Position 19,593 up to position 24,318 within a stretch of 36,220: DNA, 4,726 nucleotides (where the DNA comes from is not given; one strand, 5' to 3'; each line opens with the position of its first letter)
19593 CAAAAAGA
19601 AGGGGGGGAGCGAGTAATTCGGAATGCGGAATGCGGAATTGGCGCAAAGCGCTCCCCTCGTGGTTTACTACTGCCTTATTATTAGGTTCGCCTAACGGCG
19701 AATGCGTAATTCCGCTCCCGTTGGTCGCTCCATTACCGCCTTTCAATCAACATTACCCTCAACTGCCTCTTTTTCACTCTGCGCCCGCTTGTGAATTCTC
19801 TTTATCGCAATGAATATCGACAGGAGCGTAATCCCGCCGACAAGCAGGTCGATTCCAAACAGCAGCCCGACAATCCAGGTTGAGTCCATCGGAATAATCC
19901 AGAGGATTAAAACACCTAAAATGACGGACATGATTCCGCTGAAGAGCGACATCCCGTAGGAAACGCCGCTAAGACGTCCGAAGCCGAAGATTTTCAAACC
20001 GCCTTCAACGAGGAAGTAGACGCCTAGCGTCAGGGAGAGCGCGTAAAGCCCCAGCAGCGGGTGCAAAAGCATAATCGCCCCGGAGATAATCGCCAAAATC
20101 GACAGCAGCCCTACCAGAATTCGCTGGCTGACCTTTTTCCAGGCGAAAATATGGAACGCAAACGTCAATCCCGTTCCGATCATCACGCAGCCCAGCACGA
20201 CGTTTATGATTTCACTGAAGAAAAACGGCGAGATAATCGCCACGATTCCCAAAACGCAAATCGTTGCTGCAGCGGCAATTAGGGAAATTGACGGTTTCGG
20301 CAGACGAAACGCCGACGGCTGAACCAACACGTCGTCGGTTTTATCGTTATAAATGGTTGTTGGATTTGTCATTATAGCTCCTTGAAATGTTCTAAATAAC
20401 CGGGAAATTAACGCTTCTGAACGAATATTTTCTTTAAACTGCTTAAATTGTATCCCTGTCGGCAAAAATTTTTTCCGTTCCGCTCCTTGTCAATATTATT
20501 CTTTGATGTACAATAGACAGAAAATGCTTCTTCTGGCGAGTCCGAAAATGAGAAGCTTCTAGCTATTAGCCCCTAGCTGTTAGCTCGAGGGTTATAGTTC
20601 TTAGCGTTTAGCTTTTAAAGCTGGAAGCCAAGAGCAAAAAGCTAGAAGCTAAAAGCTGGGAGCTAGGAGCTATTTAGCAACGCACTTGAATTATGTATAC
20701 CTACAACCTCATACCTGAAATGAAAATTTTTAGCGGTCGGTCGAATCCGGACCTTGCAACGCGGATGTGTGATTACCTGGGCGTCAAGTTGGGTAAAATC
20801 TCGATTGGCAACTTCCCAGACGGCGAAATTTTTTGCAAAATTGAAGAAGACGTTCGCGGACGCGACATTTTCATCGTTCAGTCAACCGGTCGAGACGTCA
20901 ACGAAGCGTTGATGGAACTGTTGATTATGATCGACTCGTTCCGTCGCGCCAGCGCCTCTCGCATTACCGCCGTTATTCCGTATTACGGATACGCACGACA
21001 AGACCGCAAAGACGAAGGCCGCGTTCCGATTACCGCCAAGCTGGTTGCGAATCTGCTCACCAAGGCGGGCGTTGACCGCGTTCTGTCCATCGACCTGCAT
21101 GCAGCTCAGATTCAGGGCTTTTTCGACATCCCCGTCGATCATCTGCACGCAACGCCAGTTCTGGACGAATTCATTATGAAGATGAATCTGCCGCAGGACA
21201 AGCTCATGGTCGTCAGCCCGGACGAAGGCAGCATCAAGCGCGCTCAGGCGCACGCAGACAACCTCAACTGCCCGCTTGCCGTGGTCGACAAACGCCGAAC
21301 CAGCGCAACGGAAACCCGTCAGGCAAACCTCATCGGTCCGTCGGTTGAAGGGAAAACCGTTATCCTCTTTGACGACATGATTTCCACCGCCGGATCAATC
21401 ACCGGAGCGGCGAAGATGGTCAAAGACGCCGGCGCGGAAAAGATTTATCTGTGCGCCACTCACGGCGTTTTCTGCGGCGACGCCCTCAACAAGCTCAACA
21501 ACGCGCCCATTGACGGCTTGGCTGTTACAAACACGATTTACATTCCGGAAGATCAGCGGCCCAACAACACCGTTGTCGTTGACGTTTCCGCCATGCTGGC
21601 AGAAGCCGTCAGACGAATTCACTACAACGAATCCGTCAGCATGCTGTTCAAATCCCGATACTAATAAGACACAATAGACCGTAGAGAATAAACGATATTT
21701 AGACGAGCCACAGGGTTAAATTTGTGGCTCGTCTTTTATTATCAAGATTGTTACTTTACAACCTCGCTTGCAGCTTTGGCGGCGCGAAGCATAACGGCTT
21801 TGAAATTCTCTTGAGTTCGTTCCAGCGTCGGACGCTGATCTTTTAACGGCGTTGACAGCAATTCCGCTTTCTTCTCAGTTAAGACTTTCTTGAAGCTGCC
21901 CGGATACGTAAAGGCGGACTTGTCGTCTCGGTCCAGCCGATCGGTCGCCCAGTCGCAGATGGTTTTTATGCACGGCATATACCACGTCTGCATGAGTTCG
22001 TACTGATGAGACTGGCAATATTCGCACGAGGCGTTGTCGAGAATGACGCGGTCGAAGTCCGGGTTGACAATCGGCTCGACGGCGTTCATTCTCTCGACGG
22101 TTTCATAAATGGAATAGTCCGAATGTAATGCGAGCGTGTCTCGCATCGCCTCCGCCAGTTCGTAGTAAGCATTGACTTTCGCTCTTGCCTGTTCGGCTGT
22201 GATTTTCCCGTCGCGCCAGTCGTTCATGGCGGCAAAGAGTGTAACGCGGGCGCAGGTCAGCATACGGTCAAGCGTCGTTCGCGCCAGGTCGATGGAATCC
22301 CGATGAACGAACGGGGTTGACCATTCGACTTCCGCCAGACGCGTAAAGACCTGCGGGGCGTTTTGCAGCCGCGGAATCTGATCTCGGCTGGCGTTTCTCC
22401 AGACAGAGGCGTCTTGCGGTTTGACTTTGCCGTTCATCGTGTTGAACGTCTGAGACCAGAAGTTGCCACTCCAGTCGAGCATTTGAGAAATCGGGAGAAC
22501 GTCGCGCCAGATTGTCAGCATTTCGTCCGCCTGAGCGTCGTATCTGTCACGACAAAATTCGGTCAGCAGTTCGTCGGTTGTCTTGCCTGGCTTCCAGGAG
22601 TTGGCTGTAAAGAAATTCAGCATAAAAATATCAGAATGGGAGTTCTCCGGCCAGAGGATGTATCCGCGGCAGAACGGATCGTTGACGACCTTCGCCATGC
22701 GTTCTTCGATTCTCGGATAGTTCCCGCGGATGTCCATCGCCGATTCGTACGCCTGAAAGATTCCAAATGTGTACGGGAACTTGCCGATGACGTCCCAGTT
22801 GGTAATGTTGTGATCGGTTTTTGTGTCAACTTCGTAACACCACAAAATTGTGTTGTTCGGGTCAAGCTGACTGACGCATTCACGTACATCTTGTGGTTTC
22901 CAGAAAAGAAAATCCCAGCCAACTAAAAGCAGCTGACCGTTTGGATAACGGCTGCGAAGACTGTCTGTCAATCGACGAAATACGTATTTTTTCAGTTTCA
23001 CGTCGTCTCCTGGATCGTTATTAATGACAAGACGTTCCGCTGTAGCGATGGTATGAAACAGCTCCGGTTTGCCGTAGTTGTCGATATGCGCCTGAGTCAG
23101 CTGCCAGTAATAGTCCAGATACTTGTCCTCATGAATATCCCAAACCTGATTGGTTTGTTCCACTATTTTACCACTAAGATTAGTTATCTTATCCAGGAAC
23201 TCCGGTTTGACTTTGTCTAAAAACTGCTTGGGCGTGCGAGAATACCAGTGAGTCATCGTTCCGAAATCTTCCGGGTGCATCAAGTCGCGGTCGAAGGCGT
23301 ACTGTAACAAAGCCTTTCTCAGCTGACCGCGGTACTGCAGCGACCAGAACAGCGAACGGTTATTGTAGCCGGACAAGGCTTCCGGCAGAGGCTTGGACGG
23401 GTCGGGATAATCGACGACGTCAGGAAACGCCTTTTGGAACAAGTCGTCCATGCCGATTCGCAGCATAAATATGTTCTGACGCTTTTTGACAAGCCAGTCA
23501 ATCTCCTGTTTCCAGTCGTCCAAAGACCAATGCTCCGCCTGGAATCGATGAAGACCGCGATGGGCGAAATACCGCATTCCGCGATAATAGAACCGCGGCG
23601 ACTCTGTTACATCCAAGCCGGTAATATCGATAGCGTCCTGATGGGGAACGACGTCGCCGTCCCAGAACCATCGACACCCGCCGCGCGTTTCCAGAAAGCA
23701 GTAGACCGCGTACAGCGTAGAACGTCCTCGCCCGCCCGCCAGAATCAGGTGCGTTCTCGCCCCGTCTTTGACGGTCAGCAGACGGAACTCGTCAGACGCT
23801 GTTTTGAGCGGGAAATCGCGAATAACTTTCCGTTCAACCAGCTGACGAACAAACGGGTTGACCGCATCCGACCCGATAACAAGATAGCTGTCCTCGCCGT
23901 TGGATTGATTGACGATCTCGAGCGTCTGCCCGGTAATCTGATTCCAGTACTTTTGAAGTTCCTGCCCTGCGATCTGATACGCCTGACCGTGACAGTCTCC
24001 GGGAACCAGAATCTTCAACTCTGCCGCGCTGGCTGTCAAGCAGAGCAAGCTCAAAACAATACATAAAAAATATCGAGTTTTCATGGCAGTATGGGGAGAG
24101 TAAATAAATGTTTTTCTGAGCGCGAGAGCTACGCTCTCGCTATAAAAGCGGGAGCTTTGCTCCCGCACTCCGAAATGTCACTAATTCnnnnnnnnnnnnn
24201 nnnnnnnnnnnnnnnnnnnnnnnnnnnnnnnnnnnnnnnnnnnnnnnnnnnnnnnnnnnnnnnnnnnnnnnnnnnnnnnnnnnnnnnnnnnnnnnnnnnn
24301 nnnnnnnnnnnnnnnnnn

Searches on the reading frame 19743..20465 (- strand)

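Call 68: search_protein_families(library=pfam, proteins=[window:19743-20465:-], max_evalue=0.001)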
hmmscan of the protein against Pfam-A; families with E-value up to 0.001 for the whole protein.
window:19743-20465:- (240 aa): 1 family
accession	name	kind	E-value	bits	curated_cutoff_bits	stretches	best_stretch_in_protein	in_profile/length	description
PF03729.18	DUF308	-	4e-13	49.9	25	2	120-188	1-72/73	Short repeat of unknown function (DUF308)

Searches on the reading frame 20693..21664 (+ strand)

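Call 68: search_protein_families(library=pfam, proteins=[window:20693-21664:+], max_evalue=0.001)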
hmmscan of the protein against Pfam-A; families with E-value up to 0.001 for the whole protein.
window:20693-21664:+ (323 aa): 3 families
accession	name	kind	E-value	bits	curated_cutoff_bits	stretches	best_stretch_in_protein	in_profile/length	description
PF13793.12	Pribosyltran_N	-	9.6e-54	180.7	25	1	10-126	1-117/117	N-terminal domain of ribose phosphate pyrophosphokinase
PF14572.12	Pribosyl_synth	-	1.1e-29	104.2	27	1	212-320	76-184/184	Phosphoribosyl synthetase-associated domain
PF00156.33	Pribosyltran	-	1.1e-13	51.3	26.3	1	166-257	26-124/158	Phosphoribosyl transferase domain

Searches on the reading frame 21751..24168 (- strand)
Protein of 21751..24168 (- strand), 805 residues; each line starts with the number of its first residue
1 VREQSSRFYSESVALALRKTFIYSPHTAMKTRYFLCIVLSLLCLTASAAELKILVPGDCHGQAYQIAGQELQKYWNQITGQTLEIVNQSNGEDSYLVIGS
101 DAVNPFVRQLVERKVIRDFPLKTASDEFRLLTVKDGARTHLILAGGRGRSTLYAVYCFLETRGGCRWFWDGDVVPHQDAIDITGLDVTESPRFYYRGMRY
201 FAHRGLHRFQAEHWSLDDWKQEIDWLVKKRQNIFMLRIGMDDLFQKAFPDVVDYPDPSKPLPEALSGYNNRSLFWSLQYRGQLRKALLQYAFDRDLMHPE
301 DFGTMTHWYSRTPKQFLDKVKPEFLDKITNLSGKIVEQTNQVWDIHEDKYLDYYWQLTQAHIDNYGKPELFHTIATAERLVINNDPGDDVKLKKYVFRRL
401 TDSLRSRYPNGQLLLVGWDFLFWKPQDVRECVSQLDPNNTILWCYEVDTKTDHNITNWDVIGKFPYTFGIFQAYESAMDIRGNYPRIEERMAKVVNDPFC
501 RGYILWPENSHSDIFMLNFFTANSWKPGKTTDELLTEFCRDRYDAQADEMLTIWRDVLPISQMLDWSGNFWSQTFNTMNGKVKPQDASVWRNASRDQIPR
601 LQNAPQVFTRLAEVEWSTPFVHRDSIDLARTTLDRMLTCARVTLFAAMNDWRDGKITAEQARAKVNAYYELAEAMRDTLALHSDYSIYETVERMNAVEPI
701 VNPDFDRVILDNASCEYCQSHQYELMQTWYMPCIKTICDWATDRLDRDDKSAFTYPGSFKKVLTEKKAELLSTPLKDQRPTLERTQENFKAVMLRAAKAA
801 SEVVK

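Call 68: search_protein_families(library=pfam, proteins=[window:21751-24168:-], max_evalue=0.001)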
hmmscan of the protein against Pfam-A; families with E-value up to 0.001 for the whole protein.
window:21751-24168:- (805 aa): 2 families
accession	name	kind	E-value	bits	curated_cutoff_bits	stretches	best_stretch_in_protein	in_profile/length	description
PF05089.18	NAGLU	-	5.2e-10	39.2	25.5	1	327-526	135-335/336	Alpha-N-acetylglucosaminidase (NAGLU) tim-barrel domain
PF03648.19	Glyco_hydro_67N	-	3.6e-05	24.4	24.3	1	62-156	31-118/120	Glycosyl hydrolase family 67 N-terminus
